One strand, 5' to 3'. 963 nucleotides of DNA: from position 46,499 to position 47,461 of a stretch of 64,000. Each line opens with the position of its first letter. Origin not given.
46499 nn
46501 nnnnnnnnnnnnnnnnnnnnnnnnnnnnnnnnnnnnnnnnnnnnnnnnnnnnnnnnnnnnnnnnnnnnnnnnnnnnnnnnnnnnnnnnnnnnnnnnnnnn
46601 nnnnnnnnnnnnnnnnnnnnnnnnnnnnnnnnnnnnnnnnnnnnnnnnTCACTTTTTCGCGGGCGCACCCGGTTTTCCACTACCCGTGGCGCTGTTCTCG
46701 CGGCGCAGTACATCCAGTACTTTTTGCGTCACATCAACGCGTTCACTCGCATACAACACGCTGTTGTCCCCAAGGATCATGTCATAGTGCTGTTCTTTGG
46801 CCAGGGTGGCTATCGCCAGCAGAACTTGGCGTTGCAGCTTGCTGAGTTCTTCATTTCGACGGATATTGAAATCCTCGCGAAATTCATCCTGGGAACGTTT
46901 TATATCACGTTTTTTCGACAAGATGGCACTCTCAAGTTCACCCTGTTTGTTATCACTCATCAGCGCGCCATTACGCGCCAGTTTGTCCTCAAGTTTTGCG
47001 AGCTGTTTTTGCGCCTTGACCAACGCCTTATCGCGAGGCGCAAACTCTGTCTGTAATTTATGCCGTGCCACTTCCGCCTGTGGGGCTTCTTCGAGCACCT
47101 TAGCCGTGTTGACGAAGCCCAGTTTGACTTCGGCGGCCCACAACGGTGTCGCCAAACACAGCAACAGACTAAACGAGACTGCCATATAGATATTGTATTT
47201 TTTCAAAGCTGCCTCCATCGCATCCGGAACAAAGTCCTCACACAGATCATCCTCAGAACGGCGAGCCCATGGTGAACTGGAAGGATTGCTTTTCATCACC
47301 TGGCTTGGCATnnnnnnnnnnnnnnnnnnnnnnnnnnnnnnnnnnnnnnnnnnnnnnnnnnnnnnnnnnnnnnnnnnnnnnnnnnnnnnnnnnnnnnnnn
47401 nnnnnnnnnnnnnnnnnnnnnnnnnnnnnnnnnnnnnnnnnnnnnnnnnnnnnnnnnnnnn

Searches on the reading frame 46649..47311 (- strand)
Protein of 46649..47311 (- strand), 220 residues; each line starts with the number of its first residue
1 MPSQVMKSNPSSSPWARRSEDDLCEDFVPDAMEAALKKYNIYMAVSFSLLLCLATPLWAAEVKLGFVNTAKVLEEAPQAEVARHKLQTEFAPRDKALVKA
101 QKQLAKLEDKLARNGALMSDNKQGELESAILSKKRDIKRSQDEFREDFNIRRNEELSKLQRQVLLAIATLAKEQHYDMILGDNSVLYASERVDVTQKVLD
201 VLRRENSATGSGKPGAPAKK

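Call 28: search_protein_families(library=ncbifam, proteins=[window:46649-47311:-], max_evalue=0.00001)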
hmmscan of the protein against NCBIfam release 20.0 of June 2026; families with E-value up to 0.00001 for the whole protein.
window:46649-47311:- (220 aa): 1 family
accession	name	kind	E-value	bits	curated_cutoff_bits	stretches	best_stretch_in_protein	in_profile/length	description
NF008047.0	PRK10780.1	equivalog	1.7e-19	70.5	237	1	42-200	5-162/165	molecular chaperone Skp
